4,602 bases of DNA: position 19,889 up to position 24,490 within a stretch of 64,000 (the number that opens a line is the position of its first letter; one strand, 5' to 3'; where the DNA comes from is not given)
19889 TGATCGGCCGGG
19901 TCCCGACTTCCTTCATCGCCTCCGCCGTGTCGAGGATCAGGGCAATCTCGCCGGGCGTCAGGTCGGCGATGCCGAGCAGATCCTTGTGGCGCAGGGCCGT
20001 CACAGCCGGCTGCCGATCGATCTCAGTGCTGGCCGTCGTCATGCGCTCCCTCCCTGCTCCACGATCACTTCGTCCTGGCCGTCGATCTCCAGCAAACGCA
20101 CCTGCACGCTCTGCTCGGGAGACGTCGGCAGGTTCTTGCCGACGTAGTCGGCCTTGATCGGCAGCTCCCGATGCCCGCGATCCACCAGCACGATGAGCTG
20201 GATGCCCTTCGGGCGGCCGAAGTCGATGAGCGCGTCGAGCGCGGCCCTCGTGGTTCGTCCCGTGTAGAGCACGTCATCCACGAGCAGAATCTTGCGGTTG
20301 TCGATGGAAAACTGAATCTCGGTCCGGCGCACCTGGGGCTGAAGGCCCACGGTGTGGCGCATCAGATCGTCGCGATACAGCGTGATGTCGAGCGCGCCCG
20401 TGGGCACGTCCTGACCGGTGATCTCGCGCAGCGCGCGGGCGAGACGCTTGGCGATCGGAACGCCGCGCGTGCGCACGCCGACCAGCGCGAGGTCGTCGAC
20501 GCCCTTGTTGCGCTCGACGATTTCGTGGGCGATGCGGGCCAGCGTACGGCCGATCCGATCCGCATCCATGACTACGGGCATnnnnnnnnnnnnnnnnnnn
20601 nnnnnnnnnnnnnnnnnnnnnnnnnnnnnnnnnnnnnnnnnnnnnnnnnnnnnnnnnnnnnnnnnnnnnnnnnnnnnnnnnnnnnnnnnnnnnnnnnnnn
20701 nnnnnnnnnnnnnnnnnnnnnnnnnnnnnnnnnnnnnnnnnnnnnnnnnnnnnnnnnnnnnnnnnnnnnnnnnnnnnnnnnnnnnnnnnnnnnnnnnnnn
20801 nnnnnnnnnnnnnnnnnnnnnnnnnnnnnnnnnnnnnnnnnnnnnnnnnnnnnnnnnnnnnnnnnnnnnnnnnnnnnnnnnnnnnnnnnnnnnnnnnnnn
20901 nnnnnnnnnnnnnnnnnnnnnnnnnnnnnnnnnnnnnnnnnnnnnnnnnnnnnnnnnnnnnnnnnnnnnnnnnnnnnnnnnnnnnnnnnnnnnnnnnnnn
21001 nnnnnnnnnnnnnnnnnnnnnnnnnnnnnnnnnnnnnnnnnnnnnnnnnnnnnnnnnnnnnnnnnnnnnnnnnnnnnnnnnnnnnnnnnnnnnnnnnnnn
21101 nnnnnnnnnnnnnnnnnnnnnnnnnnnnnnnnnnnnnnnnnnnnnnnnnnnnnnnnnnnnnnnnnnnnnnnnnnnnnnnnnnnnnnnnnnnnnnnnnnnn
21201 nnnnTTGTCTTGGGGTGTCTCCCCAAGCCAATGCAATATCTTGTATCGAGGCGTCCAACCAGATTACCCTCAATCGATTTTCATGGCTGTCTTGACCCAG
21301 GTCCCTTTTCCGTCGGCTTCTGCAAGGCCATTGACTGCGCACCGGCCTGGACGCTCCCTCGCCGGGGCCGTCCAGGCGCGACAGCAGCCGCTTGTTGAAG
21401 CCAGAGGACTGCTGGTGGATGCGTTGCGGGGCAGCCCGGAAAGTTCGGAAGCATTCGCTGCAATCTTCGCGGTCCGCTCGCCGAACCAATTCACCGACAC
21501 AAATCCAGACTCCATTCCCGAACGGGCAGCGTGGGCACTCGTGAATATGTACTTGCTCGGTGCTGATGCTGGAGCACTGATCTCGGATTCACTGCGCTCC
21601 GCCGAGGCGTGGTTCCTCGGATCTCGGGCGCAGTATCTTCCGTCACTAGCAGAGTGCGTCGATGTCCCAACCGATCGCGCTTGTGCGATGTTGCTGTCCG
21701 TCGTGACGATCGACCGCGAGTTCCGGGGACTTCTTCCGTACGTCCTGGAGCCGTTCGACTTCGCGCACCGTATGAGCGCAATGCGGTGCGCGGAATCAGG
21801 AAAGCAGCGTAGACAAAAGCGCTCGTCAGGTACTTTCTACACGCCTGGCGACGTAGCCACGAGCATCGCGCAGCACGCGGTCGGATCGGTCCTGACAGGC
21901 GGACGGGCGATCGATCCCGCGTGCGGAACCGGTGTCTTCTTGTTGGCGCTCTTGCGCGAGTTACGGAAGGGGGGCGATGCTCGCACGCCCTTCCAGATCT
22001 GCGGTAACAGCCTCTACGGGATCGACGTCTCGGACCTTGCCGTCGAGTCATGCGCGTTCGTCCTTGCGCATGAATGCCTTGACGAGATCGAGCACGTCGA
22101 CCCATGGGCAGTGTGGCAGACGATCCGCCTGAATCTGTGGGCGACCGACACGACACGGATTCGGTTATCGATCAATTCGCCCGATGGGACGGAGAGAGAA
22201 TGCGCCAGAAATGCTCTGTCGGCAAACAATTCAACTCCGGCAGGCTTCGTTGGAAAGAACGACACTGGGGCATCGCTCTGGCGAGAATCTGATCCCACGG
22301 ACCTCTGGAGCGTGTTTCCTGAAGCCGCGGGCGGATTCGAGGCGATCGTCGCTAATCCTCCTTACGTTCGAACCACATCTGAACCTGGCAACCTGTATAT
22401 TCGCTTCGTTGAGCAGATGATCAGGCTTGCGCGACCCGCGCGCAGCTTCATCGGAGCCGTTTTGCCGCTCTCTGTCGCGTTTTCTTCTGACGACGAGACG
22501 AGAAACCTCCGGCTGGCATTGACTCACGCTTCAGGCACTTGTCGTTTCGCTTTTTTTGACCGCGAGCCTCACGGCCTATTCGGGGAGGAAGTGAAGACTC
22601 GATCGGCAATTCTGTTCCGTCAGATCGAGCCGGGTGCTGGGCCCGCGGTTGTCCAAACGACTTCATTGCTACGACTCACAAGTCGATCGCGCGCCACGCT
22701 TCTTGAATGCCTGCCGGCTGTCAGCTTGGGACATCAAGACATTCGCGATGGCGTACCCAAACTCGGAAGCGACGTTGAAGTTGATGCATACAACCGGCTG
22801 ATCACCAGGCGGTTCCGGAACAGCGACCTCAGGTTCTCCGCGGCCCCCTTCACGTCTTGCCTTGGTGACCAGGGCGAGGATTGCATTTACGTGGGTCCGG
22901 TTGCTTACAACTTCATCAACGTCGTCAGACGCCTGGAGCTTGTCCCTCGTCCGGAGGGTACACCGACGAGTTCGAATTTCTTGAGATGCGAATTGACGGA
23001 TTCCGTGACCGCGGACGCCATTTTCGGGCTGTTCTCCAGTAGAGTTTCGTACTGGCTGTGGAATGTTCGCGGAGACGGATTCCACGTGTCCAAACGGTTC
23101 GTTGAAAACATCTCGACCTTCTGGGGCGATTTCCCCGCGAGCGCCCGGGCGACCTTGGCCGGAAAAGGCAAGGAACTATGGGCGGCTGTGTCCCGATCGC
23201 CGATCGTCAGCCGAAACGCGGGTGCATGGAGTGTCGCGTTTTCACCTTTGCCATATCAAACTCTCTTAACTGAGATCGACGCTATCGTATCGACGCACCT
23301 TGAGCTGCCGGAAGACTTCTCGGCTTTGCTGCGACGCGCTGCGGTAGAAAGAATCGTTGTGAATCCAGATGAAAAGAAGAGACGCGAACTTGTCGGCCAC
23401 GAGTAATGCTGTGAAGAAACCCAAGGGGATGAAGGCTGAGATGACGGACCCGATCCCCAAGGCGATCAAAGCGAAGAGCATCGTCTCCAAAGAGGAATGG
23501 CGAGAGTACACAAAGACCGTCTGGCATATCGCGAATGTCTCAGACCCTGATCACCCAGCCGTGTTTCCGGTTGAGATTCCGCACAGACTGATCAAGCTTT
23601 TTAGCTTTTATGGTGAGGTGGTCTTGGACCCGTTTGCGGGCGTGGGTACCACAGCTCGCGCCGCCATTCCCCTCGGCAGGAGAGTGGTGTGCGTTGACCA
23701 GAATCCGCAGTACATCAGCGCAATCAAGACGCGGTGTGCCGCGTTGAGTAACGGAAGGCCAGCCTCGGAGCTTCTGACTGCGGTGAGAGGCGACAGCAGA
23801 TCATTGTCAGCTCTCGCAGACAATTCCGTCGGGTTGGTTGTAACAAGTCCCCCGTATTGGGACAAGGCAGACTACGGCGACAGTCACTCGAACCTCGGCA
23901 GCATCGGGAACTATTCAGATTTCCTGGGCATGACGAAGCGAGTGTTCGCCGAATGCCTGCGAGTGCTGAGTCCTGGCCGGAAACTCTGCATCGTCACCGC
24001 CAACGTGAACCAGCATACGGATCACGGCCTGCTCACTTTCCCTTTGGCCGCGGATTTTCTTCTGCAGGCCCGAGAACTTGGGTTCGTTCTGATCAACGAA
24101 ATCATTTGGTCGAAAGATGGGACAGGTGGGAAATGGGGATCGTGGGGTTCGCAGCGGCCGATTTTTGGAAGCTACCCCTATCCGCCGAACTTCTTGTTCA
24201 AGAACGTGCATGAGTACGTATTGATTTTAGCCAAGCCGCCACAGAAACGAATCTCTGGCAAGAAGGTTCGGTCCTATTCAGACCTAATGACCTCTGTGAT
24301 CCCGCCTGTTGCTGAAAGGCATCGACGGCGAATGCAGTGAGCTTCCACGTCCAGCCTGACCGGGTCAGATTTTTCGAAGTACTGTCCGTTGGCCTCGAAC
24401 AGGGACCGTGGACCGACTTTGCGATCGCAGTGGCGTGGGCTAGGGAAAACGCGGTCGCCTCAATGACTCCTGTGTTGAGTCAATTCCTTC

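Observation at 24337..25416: HKD nuclease with Arg-rich linker and separate C-terminal domain (candidate DNA-recognition module)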

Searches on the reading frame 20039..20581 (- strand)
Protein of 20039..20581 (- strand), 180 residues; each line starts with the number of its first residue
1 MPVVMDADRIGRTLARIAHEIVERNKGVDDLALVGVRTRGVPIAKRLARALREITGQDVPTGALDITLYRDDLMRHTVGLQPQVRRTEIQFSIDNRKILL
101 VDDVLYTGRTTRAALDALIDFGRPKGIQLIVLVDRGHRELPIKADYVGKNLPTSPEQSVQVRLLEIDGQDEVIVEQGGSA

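Call 11: search_protein_families(library=ncbifam, proteins=[window:20039-20581:-], max_evalue=0.01)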
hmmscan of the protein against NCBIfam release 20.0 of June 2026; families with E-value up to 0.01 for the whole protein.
window:20039-20581:- (180 aa): 18 families
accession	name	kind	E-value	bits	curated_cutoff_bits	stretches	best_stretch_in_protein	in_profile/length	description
NF003549.0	PRK05205.1-5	equivalog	1.5e-74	249.4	138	1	3-175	7-179/182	bifunctional pyr operon transcriptional regulator/uracil phosphoribosyltransferase PyrR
NF003547.0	PRK05205.1-3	equivalog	1.6e-68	230.3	230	1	3-176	15-190/194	bifunctional pyr operon transcriptional regulator/uracil phosphoribosyltransferase PyrR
NF003548.0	PRK05205.1-4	equivalog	5.1e-63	212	218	1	4-175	6-170/173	bifunctional pyr operon transcriptional regulator/uracil phosphoribosyltransferase PyrR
NF003546.0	PRK05205.1-2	equivalog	4.7e-56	189.2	268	1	3-175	5-175/175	bifunctional pyr operon transcriptional regulator/uracil phosphoribosyltransferase PyrR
NF003545.0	PRK05205.1-1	equivalog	2.4e-45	154.1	140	1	5-161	4-155/171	bifunctional pyr operon transcriptional regulator/uracil phosphoribosyltransferase PyrR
TIGR01203.1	HGPRTase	equivalog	4e-10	39.7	150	1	3-152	1-142/167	hypoxanthine phosphoribosyltransferase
NF006605.0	PRK09162.1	equivalog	8.2e-10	38.4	181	1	4-151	17-155/183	hypoxanthine-guanine phosphoribosyltransferase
NF002620.0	PRK02277.1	subfamily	1.1e-07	31.7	115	1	13-135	71-180/201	orotate phosphoribosyltransferase-like protein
TIGR00336.1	pyrE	equivalog_domain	3.4e-05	23.7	106.8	1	16-138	43-150/173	orotate phosphoribosyltransferase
NF040646.1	HPT_Archaea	equivalog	0.00011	21.9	200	1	95-143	114-161/184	hypoxanthine/guanine phosphoribosyltransferase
NF004689.0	PRK06031.1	equivalog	0.0002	20.7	175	1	15-121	70-180/233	phosphoribosyltransferase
NF045507.1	transregGfcR_Halo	equivalog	0.0004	19.9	300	1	6-135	75-192/215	transcriptional regulator GfcR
NF002636.0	PRK02304.1-5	equivalog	0.00055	19.5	125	0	94-119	116-141/176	adenine phosphoribosyltransferase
NF002635.0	PRK02304.1-4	subfamily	0.0022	17.5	146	1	95-139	115-158/188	adenine phosphoribosyltransferase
TIGR01251.1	ribP_PPkin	subfamily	0.0028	16.6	113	1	83-122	198-237/309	ribose-phosphate diphosphokinase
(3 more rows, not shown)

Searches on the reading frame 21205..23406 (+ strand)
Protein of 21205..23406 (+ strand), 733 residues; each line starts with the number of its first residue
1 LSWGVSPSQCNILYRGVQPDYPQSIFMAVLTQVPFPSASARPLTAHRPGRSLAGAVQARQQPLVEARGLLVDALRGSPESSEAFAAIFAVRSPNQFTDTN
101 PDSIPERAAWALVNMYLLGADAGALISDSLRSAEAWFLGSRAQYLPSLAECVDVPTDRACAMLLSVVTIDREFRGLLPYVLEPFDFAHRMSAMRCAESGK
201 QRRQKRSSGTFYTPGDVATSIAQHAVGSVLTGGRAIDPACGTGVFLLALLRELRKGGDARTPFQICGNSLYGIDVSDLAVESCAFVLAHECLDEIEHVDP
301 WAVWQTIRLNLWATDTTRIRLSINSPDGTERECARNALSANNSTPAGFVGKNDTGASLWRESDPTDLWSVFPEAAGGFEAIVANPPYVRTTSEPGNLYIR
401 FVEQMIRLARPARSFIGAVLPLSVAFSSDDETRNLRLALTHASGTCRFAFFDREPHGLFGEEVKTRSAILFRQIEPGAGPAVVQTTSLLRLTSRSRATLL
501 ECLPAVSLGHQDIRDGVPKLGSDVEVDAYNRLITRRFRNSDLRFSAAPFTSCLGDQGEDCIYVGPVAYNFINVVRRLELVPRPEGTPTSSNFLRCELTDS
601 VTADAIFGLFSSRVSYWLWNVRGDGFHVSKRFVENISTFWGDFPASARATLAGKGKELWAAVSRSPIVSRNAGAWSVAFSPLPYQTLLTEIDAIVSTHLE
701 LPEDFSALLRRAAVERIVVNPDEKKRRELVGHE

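Call 4: search_protein_families(library=pfam, proteins=[window:21205-23406:+], max_evalue=0.01)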
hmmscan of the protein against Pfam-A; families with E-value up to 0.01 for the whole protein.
window:21205-23406:+ (733 aa): 2 families
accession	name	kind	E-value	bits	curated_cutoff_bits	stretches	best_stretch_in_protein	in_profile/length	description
PF07669.17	Eco57I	-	2.6e-08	34.6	25.3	1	268-439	1-153/171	Eco57I restriction-modification methylase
PF02384.22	N6_Mtase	-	7.3e-07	29.2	20.4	1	204-268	21-83/311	N-6 DNA Methylase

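Call 5: search_protein_families(library=padloc, proteins=[window:21205-23406:+], max_evalue=0.01)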
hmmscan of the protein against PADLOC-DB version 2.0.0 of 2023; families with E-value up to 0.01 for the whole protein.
window:21205-23406:+ (733 aa): 21 families
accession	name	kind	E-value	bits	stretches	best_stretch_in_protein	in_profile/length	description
PDLC04134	mad2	-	3.5e-09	34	1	202-412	264-389/492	mads_2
PDLC03335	MTase_II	-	6.5e-08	29.7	1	202-288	73-159/607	Type II methyltransferase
PDLC03226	MTase_II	-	4.8e-07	26.8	1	203-251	11-63/579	Type II methyltransferase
PDLC03338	MTase_II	-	5.2e-07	26.8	1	205-281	126-207/604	Type II methyltransferase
PDLC03348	MTase_II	-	5.4e-06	23.2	1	201-288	213-310/727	Type II methyltransferase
PDLC03025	MTase_I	-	2.3e-05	21.3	1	205-278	158-230/569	Type I methyltransferase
PDLC02529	PglX|PglXI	-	2.3e-05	20.3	1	232-390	228-370/1189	PglX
PDLC02643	DrmMI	-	5.2e-05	19.2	0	370-404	862-898/1347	DrmMI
PDLC03219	MTase_II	-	0.00012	18.6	0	205-245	47-85/504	Type II methyltransferase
PDLC03267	MTase_II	-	0.00015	18.8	0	203-252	9-55/539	Type II methyltransferase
PDLC03021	MTase_I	-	0.00018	18.5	1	205-280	160-238/491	Type I methyltransferase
PDLC03311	MTase_II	-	0.0003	17.6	1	201-249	9-59/464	Type II methyltransferase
PDLC03222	MTase_II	-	0.00038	17.2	1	194-252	119-175/602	Type II methyltransferase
PDLC03301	MTase_II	-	0.00051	16.7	1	203-257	69-121/604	Type II methyltransferase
PDLC02638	DrmMI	-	0.00071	15.8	0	370-419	861-916/935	DrmMI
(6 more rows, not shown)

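Call 11: search_protein_families(library=ncbifam, proteins=[window:21205-23406:+], max_evalue=0.01)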
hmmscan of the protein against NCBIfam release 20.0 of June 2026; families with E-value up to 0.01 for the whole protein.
window:21205-23406:+ (733 aa): 4 families
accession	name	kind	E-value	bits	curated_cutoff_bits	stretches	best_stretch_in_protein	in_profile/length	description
TIGR02987.1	met_A_Alw26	exception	4.4e-08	32.3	353.5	1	207-279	2-75/523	Alw26I/Eco31I/Esp3I family type II restriction adenine-specific DNA-methyltransferase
TIGR01177.1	TIGR01177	hypoth_equivalog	0.00026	20.4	316.55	0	204-247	153-198/330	TIGR01177 family methyltransferase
TIGR00497.1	hsdM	equivalog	0.0004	19.2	242.75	1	205-255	196-246/515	type I restriction-modification system subunit M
TIGR03534.1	RF_mod_PrmC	equivalog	0.0043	16.6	199.1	0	367-392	147-171/253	peptide chain release factor N(5)-glutamine methyltransferase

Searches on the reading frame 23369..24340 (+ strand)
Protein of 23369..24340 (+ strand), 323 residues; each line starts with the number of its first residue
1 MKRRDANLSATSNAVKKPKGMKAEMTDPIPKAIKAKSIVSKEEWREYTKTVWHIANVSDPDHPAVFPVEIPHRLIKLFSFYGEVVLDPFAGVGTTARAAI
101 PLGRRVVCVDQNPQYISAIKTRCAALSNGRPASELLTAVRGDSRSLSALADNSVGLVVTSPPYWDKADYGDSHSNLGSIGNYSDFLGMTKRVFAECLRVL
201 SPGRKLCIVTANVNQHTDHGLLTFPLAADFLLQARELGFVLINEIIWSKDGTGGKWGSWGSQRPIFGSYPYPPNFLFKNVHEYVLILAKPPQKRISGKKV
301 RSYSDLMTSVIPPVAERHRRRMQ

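Call 4: search_protein_families(library=pfam, proteins=[window:23369-24340:+], max_evalue=0.01)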
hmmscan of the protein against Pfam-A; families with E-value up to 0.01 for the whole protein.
window:23369-24340:+ (323 aa): 6 families
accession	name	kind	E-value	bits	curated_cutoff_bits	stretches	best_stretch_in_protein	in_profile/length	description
PF01555.25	N6_N4_Mtase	-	7.8e-38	131.1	26.7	2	27-120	116-220/221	DNA methylase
PF08241.18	Methyltransf_11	-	5.2e-05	24.2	21.2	0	90-159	5-66/95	Methyltransferase domain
PF03602.21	Cons_hypoth95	-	6.5e-05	23.1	24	1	82-168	42-128/182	Conserved hypothetical protein 95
PF13649.12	Methyltransf_25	-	0.00064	20.8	27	0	85-160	1-71/97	Methyltransferase domain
PF01170.24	UPF0020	-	0.0025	18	22.3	0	105-199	78-164/197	RMKL-like, methyltransferase domain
PF02475.24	TRM5-TYW2_MTfase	-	0.003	18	28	1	81-146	36-99/164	TRM5/TYW2 methyltransferase domain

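Call 5: search_protein_families(library=padloc, proteins=[window:23369-24340:+], max_evalue=0.01)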
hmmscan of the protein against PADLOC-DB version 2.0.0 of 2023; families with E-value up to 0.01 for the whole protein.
window:23369-24340:+ (323 aa): 65 families (the best 25 are shown)
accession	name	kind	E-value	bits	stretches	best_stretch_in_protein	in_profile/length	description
PDLC03353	MTase_II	-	8.2e-57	190.7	2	33-123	157-250/260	Type II methyltransferase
PDLC03350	MTase_II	-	7.2e-54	181.3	2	22-124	192-296/312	Type II methyltransferase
PDLC03259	MTase_II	-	1.6e-45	153.7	2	139-302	7-167/423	Type II methyltransferase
PDLC03246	MTase_II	-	7.9e-30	102.2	2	46-119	288-362/376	Type II methyltransferase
PDLC03283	MTase_II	-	1.5e-28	98.1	2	51-126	199-274/352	Type II methyltransferase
PDLC03387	MTase_II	-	1.5e-25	87.9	2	46-124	197-276/289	Type II methyltransferase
PDLC03260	MTase_II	-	6.6e-25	85.8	2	38-126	220-310/349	Type II methyltransferase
PDLC03276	MTase_II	-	2.9e-24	84.1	2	33-118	309-395/404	Type II methyltransferase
PDLC03371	MTase_II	-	2.6e-23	80.9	2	31-126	165-255/260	Type II methyltransferase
PDLC03299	MTase_II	-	2.2e-20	71.4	2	51-125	180-259/296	Type II methyltransferase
PDLC03351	MTase_II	-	2.6e-17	61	1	66-258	131-321/348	Type II methyltransferase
PDLC03320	MTase_II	-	1.9e-16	58.1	2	49-134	195-285/289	Type II methyltransferase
PDLC03316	MTase_II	-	6.6e-16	56.3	1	139-252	41-148/390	Type II methyltransferase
PDLC03363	MTase_II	-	9.7e-16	56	1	42-164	32-160/294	Type II methyltransferase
PDLC03252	MTase_II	-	1.2e-15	55.7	2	137-211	92-166/365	Type II methyltransferase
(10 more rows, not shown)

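Call 11: search_protein_families(library=ncbifam, proteins=[window:23369-24340:+], max_evalue=0.01)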
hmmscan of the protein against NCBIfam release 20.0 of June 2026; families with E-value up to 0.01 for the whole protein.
window:23369-24340:+ (323 aa): 6 families
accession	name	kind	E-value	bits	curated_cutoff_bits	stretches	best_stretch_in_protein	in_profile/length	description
NF008572.0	PRK11524.1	equivalog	1.4e-14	53.9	292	2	61-117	194-250/294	adenine-specific DNA-methyltransferase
NF050803.1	DnaMtaseCcrMCaul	equivalog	1.6e-11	43.7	830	1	61-130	185-254/350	adenine-specific DNA-methyltransferase CcrM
NF010253.0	PRK13699.1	subfamily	2.9e-10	40.2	244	1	59-128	141-210/226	DNA methyltransferase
NF040850.1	Trm14_Thcoccales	equivalog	7.5e-05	21.8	480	1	61-166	197-299/365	tRNA (guanine(6)-N2)-methyltransferase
NF011528.0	PRK14968.1-2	equivalog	0.0087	15.6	171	0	81-169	38-123/205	putative methyltransferase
NF040721.1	Trm14_Arch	equivalog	0.0095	15.1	280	0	61-95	170-205/370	tRNA (guanine(6)-N2)-methyltransferase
